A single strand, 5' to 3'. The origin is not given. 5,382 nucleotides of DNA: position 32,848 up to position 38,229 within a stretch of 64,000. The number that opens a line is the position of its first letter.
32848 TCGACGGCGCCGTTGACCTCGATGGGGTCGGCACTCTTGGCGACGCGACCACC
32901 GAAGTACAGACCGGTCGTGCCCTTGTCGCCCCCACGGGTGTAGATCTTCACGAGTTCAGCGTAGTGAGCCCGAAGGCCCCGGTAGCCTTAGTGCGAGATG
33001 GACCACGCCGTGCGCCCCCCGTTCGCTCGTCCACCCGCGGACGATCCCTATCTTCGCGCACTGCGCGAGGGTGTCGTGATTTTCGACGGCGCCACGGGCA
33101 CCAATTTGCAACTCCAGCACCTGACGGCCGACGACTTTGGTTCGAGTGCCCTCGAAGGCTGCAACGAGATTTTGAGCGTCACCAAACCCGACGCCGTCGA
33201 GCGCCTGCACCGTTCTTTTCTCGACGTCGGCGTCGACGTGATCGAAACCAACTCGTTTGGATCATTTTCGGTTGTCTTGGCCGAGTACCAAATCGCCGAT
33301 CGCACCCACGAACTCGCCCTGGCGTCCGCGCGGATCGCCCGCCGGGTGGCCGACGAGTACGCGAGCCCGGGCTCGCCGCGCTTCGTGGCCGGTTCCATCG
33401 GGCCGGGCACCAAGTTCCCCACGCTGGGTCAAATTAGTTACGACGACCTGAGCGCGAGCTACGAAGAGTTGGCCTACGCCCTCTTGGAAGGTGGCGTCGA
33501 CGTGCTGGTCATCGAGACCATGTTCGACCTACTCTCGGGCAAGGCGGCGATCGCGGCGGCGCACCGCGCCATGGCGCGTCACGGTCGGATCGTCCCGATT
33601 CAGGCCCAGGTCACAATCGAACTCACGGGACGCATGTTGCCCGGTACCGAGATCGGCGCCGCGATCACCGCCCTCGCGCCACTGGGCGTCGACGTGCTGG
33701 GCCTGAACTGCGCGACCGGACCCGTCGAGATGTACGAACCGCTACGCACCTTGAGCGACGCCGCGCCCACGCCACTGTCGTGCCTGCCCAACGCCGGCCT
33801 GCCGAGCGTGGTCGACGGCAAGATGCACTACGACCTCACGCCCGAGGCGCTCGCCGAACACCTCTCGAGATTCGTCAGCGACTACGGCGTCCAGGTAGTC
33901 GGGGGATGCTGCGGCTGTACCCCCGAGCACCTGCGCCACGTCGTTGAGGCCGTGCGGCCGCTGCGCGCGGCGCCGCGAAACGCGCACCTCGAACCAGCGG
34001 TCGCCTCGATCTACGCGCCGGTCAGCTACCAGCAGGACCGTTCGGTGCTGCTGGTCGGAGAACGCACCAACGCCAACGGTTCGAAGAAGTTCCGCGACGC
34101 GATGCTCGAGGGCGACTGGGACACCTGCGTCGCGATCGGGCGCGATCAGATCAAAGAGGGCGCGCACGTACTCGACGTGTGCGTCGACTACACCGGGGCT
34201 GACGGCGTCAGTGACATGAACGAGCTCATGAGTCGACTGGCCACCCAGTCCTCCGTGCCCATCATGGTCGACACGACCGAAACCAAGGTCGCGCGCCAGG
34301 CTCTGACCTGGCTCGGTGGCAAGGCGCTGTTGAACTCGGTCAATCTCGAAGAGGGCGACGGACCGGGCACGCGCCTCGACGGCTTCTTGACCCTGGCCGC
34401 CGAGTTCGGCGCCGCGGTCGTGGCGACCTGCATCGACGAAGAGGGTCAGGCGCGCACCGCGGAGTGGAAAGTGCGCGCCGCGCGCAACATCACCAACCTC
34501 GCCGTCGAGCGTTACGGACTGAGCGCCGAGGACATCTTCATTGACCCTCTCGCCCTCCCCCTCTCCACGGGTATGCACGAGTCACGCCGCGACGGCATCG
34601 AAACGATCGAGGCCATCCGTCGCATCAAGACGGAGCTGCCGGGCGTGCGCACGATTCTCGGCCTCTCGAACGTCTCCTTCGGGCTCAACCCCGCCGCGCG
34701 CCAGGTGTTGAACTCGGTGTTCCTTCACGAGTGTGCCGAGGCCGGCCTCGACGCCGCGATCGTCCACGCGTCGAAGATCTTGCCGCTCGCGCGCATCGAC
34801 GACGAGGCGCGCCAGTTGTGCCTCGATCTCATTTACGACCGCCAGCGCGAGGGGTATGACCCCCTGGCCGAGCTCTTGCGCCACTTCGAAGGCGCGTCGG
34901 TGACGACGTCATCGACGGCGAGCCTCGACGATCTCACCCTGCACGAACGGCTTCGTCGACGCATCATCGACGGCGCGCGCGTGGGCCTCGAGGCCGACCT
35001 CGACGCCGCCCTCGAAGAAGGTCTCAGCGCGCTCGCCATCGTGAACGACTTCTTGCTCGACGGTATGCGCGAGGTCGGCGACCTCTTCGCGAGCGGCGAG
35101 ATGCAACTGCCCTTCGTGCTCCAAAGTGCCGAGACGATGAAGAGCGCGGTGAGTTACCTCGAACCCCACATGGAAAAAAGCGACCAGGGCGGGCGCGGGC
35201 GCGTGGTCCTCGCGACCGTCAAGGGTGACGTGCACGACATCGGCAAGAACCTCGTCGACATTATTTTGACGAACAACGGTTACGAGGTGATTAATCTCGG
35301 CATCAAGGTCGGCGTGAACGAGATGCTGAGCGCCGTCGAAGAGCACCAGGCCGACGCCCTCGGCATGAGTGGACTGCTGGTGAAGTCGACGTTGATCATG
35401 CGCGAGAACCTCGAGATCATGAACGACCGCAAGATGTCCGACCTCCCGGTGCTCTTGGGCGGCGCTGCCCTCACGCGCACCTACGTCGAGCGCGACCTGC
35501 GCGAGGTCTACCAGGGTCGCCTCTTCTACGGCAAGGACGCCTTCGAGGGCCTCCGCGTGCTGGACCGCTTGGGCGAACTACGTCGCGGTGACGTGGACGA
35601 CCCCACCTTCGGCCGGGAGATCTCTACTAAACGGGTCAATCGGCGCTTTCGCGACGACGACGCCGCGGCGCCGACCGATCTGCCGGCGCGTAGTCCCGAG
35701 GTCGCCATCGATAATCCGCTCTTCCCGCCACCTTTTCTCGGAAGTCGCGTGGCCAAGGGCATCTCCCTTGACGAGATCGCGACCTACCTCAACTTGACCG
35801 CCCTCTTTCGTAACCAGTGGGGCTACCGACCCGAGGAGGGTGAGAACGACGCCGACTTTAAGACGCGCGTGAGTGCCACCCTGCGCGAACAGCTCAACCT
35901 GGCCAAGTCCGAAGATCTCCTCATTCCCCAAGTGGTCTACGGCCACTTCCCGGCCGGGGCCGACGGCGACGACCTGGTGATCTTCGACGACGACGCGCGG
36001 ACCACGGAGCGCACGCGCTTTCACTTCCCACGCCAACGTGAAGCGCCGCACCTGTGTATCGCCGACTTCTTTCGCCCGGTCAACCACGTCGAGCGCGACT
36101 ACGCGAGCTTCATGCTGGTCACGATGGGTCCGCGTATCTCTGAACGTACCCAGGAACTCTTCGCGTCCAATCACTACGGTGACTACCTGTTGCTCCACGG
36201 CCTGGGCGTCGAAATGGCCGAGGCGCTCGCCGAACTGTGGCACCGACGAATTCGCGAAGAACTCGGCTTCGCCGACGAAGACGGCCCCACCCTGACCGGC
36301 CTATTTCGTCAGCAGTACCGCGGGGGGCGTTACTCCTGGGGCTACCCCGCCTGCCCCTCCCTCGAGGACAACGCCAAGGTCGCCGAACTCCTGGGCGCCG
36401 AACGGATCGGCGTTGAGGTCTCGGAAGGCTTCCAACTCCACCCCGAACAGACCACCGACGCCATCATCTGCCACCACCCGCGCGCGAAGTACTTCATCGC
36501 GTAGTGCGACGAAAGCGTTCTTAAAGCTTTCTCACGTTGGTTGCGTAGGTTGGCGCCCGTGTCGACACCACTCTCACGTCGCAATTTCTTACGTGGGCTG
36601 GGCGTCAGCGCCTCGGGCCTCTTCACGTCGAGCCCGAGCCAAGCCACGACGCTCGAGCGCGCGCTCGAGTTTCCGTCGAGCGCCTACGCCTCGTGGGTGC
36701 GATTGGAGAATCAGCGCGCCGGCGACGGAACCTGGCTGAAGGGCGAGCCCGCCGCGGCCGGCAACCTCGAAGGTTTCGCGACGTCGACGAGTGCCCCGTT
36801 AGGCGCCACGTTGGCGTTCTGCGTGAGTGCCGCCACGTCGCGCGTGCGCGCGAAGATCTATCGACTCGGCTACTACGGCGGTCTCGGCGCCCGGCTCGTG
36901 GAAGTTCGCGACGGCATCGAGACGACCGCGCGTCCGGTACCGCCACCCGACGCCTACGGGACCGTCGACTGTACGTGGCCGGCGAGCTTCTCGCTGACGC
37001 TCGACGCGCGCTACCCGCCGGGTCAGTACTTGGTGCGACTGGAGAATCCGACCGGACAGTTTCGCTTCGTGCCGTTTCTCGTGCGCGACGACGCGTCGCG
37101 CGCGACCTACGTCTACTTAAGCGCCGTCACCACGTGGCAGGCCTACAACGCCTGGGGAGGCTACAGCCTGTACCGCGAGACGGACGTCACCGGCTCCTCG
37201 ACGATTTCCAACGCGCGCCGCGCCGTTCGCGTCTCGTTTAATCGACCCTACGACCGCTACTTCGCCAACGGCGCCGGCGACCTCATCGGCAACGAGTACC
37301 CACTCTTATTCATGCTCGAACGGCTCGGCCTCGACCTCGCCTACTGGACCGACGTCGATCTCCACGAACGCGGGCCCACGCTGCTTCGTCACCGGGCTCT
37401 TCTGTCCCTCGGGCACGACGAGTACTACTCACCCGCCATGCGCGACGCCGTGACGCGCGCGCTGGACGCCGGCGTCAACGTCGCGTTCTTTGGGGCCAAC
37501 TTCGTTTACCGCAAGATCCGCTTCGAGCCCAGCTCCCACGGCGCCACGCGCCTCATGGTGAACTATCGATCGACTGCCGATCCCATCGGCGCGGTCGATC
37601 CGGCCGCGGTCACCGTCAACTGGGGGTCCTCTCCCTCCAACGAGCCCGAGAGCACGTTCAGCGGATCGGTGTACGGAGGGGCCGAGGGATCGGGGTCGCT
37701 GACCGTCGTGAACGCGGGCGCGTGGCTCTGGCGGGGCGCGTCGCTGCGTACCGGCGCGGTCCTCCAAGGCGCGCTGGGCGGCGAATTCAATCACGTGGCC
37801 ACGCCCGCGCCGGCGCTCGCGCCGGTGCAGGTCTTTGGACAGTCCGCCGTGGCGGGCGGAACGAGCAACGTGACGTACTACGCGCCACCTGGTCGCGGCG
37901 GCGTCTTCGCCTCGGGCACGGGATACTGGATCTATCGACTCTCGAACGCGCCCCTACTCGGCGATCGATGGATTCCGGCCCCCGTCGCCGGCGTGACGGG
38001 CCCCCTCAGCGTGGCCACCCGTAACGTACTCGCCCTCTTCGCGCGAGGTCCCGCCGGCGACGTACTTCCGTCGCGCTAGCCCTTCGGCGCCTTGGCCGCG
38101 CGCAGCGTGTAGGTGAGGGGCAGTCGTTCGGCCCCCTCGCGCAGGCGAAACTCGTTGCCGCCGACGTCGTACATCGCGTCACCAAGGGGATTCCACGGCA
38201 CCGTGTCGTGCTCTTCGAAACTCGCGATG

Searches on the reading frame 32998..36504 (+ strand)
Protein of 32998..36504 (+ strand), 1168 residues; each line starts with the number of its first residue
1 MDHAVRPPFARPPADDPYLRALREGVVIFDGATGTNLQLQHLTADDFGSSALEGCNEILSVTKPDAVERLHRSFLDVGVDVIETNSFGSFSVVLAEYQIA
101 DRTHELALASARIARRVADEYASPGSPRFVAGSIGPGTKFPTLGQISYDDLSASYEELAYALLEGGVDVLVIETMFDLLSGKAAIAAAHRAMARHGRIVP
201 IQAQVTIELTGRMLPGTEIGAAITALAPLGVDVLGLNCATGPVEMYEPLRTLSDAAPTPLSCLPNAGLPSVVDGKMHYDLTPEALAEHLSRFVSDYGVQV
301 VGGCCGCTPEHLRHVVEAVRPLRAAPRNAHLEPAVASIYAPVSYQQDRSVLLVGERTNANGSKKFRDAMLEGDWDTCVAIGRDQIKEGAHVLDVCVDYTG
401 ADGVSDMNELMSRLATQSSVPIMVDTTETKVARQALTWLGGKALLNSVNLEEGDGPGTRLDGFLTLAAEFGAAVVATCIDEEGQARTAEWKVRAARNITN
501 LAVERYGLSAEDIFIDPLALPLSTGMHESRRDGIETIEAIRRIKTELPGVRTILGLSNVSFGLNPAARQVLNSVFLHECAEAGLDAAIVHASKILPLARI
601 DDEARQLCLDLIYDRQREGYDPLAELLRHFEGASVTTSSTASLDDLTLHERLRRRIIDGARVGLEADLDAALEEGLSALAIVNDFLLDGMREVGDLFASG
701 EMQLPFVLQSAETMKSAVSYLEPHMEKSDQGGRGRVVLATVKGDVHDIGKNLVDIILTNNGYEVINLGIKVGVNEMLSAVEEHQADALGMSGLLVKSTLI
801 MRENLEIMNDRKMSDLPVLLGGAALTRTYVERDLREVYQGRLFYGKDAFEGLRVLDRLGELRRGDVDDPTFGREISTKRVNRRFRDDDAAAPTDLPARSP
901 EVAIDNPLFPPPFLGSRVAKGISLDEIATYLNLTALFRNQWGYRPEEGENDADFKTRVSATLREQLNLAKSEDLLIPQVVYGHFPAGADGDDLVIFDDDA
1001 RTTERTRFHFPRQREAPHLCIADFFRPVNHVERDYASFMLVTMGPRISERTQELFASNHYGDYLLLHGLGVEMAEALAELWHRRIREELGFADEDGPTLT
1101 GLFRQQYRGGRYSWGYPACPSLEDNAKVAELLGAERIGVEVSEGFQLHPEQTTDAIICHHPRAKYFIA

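Call 34: search_protein_families(library=pfam, proteins=[window:32998-36504:+], max_evalue=0.00001)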
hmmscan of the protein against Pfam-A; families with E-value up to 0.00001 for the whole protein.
window:32998-36504:+ (1168 aa): 5 families
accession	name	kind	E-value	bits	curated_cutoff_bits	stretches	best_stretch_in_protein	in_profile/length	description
PF02574.22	S-methyl_trans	-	4.4e-75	253.6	22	1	27-319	1-283/283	Homocysteine S-methyltransferase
PF00809.28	Pterin_bind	-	3.1e-46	158.4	25.5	1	354-590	1-244/244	Pterin binding enzyme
PF02965.22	Met_synt_B12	-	1.8e-37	129.7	25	1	924-1166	2-255/273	Vitamin B12 dependent methionine synthase, activation domain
PF02607.22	B12-binding_2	-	3.8e-23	81.9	23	1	649-722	2-74/74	B12 binding domain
PF02310.24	B12-binding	-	1.2e-18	67.5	32.1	1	734-852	1-120/121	B12 binding domain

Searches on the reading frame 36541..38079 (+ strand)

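Call 34: search_protein_families(library=pfam, proteins=[window:36541-38079:+], max_evalue=0.00001)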
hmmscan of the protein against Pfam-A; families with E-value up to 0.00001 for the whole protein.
window:36541-38079:+ (512 aa): 1 family
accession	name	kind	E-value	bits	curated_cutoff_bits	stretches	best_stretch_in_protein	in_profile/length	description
PF20254.3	DMFA2_C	-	4.1e-97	326.4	27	1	104-468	2-369/374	N,N-dimethylformamidase beta subunit-like, C-terminal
